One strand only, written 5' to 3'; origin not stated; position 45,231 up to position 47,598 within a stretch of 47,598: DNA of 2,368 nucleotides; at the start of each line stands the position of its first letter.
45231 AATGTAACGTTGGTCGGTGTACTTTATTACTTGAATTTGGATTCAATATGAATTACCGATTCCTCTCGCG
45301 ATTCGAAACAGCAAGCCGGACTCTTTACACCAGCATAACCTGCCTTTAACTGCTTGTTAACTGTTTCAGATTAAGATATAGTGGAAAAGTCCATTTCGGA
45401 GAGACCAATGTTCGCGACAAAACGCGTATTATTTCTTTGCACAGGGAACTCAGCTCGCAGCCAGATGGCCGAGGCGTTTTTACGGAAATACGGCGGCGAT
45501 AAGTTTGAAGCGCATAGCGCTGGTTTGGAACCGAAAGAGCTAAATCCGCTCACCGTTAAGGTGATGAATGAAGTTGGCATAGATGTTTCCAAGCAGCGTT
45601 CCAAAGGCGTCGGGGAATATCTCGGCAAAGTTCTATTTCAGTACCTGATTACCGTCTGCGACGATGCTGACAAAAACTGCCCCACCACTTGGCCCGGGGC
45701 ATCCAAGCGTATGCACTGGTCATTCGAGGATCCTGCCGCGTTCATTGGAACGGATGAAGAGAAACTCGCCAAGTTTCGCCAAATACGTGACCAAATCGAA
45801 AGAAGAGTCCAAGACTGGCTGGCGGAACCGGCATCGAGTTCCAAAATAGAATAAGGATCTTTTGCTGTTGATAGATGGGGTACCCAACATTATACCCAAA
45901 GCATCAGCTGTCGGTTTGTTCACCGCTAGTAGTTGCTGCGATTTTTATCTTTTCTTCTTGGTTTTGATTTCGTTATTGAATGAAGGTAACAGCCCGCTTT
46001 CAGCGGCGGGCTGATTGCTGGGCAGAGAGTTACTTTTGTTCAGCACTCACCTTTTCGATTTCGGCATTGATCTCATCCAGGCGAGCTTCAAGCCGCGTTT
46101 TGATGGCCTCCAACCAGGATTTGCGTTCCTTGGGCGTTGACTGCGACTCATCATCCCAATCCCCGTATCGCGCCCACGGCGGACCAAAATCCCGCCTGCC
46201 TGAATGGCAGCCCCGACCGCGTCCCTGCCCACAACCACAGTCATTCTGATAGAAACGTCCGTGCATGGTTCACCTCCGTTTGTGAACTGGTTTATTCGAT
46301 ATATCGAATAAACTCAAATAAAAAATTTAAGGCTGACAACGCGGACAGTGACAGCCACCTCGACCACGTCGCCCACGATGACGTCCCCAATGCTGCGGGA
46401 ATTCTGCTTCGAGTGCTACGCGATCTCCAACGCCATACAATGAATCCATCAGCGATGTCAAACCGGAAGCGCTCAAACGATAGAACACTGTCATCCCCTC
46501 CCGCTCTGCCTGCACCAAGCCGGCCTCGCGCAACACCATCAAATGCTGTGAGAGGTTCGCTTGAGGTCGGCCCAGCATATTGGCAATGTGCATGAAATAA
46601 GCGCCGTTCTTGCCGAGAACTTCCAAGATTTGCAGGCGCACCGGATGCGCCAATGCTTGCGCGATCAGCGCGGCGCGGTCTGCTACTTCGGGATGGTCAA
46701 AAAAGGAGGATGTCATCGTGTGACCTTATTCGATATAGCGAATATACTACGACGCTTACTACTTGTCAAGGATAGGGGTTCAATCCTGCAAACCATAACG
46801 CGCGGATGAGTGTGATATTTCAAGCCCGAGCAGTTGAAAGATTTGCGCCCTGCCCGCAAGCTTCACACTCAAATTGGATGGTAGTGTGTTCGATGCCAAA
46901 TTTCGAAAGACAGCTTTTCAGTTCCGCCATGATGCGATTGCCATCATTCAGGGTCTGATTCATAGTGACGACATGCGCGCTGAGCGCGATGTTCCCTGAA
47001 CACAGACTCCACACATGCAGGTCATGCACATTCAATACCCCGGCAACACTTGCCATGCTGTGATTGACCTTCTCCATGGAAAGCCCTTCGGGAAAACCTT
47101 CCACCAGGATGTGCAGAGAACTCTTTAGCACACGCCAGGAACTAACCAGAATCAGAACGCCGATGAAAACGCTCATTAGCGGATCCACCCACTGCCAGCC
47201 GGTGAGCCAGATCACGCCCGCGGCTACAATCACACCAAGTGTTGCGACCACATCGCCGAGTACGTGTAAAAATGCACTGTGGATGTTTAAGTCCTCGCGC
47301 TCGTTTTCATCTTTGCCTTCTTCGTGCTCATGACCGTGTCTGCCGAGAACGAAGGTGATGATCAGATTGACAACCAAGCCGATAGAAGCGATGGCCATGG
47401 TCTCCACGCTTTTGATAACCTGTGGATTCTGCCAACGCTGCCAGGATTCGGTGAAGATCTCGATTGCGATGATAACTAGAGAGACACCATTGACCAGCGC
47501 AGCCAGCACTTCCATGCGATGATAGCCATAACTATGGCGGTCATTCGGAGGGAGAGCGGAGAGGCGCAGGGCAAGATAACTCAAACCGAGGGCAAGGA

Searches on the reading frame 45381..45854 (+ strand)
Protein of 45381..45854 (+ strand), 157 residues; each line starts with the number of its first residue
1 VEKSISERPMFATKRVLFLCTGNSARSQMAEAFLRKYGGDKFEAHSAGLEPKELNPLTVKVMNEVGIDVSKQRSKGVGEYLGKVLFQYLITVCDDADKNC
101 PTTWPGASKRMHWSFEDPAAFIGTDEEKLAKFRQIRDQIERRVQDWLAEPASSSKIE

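Call 40: search_protein_families(library=pfam, max_evalue=0.01, proteins=[window:45381-45854:+])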
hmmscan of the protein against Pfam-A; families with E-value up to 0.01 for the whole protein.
window:45381-45854:+ (157 aa): 1 family
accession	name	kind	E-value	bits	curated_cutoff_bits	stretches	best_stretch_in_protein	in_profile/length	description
PF01451.26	LMWPc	-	6.7e-19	69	23.2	1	16-147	1-144/144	Low molecular weight phosphotyrosine protein phosphatase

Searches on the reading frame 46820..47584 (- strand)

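Call 40: search_protein_families(library=pfam, max_evalue=0.01, proteins=[window:46820-47584:-])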
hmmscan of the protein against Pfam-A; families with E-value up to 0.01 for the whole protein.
window:46820-47584:- (254 aa): 3 families
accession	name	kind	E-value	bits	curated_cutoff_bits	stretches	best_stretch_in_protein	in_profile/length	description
PF01545.26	Cation_efflux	-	1.3e-38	133.2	26.6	1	2-161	44-198/198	Cation efflux family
PF16916.11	ZT_dimer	-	1.8e-12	47.5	26.7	1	166-239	2-76/78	Dimerisation domain of Zinc Transporter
PF03631.20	Virul_fac_BrkB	-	0.0035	17.5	33.7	1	26-181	80-232/259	Virulence factor BrkB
